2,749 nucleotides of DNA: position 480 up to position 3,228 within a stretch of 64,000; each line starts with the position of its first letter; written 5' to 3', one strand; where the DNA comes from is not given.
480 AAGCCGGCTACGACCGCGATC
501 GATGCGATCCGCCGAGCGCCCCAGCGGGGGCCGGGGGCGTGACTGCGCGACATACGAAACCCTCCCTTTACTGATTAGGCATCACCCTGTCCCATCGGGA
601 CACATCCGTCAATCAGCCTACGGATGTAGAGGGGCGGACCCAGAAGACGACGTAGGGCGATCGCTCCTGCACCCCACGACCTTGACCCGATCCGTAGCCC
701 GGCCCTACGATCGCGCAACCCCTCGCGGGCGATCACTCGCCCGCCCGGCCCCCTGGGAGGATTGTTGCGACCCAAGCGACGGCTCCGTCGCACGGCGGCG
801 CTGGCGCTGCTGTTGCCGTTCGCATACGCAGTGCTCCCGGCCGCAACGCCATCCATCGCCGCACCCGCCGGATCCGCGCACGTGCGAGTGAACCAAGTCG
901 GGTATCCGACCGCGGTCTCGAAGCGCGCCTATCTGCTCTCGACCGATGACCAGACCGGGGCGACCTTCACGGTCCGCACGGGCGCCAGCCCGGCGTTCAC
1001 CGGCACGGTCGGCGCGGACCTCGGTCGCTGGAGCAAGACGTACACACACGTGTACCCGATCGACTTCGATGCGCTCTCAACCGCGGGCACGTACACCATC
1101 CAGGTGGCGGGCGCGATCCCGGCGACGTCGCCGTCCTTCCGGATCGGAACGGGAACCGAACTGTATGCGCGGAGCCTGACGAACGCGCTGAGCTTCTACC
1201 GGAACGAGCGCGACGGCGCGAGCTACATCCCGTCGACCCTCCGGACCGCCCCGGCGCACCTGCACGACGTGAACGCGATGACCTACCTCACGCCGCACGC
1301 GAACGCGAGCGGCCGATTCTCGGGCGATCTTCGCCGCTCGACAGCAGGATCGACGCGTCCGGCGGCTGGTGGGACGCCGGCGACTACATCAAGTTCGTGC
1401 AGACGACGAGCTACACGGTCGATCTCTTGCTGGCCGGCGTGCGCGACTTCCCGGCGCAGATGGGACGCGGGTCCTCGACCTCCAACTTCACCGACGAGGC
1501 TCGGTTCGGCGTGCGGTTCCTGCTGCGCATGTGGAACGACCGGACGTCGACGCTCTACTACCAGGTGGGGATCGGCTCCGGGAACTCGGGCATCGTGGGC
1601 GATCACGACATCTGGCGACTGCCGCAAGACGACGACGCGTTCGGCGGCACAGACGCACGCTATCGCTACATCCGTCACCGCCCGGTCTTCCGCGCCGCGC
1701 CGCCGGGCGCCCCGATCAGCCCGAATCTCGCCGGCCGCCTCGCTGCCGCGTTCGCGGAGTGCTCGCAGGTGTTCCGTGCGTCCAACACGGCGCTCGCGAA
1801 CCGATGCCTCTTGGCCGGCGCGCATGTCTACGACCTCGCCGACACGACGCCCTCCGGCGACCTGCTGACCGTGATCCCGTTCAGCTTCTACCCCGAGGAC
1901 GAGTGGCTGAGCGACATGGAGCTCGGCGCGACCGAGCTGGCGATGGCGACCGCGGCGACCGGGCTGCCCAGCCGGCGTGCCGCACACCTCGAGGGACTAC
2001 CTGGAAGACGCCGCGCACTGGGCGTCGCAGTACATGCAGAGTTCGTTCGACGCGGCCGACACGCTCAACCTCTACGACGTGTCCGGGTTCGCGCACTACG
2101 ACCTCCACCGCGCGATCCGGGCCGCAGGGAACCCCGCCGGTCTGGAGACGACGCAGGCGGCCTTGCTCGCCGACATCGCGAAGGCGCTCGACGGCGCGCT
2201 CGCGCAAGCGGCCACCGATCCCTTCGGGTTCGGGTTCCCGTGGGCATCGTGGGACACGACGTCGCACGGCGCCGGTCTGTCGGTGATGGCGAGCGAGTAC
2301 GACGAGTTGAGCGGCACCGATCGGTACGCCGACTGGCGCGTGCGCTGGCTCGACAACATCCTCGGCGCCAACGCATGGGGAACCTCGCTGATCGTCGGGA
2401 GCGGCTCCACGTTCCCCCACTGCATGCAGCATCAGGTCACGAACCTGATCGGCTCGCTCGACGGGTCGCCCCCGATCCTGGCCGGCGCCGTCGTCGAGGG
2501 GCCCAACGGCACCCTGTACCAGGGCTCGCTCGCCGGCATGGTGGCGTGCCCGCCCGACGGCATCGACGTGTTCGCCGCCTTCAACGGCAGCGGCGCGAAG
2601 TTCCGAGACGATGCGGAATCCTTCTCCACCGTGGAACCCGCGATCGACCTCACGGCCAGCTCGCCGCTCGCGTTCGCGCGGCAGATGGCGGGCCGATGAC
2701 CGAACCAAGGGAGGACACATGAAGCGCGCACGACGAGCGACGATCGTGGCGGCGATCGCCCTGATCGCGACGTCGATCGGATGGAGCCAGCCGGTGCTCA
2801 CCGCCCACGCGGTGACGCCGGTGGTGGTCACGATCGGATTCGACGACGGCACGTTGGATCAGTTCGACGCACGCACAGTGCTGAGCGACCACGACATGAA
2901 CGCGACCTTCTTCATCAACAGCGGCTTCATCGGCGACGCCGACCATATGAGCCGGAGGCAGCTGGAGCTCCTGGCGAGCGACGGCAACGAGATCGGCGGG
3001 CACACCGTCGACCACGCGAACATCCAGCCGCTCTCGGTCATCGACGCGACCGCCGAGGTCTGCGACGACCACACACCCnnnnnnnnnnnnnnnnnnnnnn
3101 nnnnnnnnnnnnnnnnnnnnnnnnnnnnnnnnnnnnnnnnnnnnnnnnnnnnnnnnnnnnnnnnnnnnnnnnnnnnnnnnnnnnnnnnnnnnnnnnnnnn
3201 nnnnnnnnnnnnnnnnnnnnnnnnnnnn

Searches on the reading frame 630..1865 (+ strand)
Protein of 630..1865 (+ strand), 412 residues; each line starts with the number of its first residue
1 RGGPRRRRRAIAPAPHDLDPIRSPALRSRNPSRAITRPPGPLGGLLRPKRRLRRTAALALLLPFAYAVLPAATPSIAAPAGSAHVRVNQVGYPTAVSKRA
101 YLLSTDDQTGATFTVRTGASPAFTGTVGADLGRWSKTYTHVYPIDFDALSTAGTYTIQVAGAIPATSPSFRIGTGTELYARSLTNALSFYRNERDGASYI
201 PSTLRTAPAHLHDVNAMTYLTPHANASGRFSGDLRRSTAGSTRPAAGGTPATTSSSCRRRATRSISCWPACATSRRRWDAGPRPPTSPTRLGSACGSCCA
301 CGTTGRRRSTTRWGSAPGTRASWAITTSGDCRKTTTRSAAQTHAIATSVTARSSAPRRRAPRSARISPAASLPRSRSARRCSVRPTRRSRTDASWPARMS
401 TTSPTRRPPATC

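Call 36: search_protein_families(library=pfam, proteins=[window:630-1865:+], max_evalue=0.01)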
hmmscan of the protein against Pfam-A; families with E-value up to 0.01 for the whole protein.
window:630-1865:+ (412 aa): 1 family
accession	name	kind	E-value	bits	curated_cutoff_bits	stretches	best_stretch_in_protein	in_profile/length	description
PF02927.20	CelD_N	-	1.6e-16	61.2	24.6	1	83-162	4-84/86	Cellulase N-terminal ig-like domain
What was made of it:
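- Checked: A GH9 cellulase (about 870-2700) is split over three frames (call 36).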

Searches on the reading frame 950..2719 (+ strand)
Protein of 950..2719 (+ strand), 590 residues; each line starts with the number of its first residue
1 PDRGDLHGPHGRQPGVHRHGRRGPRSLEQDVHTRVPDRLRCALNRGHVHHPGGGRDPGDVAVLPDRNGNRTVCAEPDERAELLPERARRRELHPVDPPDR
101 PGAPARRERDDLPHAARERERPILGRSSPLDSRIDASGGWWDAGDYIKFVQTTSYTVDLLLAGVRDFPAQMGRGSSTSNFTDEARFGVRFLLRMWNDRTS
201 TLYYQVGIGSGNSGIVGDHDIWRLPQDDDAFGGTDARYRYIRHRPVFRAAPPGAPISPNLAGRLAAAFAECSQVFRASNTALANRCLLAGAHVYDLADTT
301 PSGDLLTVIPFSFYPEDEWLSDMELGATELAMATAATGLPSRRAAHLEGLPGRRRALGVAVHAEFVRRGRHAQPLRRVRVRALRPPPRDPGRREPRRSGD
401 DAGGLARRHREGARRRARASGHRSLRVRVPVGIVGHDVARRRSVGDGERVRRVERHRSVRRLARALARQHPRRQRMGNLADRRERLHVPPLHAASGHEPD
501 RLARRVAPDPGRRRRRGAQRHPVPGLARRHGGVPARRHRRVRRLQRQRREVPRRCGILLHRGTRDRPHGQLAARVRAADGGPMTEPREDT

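Call 36: search_protein_families(library=pfam, proteins=[window:950-2719:+], max_evalue=0.01)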
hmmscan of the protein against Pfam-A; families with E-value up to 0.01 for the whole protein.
window:950-2719:+ (590 aa): 1 family
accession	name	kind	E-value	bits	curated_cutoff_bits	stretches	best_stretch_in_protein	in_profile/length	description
PF00759.25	Glyco_hydro_9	-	9.9e-39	134.3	27.7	1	129-336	42-231/444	Glycosyl hydrolase family 9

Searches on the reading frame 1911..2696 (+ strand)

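Call 36: search_protein_families(library=pfam, proteins=[window:1911-2696:+], max_evalue=0.01)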
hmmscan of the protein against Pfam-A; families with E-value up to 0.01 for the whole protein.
window:1911-2696:+ (262 aa): 1 family
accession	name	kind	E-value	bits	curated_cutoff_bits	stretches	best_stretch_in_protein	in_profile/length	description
PF00759.25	Glyco_hydro_9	-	2.4e-19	70.4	27.7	1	28-250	232-439/444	Glycosyl hydrolase family 9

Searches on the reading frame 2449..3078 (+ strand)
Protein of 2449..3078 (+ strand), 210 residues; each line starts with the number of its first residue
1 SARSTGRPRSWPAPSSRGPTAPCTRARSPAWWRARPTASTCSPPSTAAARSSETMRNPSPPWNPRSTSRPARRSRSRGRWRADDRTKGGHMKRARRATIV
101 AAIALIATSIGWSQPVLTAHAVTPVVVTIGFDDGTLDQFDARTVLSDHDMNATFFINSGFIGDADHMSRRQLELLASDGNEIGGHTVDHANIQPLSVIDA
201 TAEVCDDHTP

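Call 36: search_protein_families(library=pfam, proteins=[window:2449-3078:+], max_evalue=0.01)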
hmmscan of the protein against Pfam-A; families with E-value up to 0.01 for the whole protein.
window:2449-3078:+ (210 aa): 1 family
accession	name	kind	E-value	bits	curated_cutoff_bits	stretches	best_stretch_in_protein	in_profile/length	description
PF01522.26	Polysacc_deac_1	-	2.9e-10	40.6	23.1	1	125-205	7-84/124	Polysaccharide deacetylase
